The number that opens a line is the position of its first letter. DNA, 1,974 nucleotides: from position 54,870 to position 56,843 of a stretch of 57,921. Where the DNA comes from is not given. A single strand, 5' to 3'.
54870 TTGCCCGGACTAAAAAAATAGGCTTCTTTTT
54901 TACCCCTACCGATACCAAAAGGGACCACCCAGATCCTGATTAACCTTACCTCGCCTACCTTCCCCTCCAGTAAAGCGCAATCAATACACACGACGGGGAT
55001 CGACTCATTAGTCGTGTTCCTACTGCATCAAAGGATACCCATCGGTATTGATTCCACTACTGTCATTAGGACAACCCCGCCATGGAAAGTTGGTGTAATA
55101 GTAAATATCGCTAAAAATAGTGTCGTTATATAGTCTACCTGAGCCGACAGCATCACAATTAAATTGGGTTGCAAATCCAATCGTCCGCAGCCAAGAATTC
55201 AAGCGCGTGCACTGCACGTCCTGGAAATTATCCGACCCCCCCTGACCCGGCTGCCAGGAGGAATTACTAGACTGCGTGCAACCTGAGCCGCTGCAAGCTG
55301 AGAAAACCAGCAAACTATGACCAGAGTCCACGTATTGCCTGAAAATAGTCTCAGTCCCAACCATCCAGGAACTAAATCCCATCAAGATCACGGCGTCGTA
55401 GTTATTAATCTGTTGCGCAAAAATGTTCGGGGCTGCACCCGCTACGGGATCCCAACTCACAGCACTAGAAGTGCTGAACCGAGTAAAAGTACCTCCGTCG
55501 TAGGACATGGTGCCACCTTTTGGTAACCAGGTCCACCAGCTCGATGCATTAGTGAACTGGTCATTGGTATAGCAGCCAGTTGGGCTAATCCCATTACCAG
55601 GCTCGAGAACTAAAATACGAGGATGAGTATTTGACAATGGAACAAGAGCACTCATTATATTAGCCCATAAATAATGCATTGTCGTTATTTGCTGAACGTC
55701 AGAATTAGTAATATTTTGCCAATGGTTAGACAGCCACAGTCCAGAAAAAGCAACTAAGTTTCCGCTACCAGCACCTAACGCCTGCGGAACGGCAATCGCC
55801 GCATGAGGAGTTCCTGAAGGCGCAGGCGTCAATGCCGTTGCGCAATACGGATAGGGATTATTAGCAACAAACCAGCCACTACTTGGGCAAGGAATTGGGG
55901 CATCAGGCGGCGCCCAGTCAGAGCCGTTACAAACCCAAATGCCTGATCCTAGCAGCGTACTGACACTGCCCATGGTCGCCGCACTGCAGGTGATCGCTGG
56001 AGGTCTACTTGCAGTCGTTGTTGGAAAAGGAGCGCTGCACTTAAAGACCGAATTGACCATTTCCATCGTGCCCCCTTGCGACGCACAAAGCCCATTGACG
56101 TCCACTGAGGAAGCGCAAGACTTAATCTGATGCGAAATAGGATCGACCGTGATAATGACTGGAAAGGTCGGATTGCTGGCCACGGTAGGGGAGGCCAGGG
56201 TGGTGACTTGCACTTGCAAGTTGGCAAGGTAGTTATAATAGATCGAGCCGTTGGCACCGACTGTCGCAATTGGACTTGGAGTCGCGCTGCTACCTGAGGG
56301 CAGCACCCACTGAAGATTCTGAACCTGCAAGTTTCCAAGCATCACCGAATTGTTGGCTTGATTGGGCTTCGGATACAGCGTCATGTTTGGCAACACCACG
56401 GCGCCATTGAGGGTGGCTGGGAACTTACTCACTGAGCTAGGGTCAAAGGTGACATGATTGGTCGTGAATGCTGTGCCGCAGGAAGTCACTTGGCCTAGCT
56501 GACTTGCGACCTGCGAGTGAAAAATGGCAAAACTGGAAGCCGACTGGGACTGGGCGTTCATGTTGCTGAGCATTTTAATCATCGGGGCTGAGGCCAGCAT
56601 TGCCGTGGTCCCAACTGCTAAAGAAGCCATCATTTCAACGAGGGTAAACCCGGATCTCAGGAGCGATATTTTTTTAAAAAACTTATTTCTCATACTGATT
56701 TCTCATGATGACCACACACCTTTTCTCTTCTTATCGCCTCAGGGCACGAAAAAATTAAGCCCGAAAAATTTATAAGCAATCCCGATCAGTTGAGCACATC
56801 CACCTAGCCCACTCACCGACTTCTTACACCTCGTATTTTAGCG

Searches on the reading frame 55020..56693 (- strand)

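Call 12: search_protein_families(library=pfam, proteins=[window:55020-56693:-], max_evalue=0.01)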
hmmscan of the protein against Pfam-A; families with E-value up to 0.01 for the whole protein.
window:55020-56693:- (557 aa): 1 family
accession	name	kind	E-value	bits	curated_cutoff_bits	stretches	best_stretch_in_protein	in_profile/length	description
PF07963.17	N_methyl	-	0.00026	20.9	21.2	1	13-35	4-26/27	Prokaryotic N-terminal methylation motif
